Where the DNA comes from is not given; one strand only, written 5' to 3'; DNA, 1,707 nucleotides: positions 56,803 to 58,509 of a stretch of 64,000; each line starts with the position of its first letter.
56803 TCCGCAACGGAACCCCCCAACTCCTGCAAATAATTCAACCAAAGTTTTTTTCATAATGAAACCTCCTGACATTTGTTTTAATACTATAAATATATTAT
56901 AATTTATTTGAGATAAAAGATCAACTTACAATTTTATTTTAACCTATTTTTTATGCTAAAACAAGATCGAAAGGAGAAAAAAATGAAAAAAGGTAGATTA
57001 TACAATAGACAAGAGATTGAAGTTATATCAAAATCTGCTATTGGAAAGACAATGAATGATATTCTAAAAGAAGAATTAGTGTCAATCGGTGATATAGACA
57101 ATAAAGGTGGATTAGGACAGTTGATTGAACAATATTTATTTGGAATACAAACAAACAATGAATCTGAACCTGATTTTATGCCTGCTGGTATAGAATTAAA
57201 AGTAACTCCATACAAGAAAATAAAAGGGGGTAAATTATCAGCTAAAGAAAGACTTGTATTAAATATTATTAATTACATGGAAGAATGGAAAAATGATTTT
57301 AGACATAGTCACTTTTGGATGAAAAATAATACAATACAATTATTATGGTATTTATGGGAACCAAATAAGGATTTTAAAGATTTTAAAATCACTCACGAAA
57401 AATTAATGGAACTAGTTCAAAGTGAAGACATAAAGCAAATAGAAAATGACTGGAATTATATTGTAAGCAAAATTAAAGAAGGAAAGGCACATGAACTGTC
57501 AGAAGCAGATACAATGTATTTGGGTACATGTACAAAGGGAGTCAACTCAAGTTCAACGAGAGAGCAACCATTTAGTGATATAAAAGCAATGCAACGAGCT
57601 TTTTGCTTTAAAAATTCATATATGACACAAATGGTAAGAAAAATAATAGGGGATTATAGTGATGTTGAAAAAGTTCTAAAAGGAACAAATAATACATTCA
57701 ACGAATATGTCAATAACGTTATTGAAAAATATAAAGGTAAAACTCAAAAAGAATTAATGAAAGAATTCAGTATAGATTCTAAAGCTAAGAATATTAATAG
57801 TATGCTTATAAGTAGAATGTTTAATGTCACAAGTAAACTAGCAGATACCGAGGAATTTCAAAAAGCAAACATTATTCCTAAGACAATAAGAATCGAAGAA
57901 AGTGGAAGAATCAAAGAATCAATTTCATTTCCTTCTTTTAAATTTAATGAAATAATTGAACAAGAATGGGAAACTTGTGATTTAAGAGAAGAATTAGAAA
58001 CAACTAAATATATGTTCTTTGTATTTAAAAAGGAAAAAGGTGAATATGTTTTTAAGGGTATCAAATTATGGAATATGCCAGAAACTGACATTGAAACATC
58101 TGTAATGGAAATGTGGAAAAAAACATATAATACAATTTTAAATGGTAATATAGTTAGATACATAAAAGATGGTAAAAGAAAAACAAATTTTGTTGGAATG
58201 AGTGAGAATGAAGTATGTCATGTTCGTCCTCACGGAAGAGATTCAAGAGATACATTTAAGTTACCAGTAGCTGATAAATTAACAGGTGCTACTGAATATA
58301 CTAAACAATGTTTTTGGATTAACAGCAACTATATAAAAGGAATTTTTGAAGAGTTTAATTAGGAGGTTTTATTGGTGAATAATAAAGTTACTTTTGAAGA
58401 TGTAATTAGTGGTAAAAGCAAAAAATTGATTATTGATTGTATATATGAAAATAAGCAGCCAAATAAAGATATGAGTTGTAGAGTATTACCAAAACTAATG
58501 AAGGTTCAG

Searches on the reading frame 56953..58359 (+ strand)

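Call 14: search_protein_families(library=ncbifam, proteins=[window:56953-58359:+], max_evalue=1e-10)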
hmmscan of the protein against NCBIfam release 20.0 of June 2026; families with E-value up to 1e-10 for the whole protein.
window:56953-58359:+ (469 aa): 2 families
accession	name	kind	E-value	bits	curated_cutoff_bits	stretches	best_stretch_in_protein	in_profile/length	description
NF040973.1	restrict_Sau3AI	equivalog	1.7e-151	505.3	300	1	20-464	5-473/475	Sau3AI family type II restriction endonuclease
NF003458.0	PRK05070.1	equivalog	6.5e-16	58.1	243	1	31-230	21-219/223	DNA mismatch repair endonuclease MutH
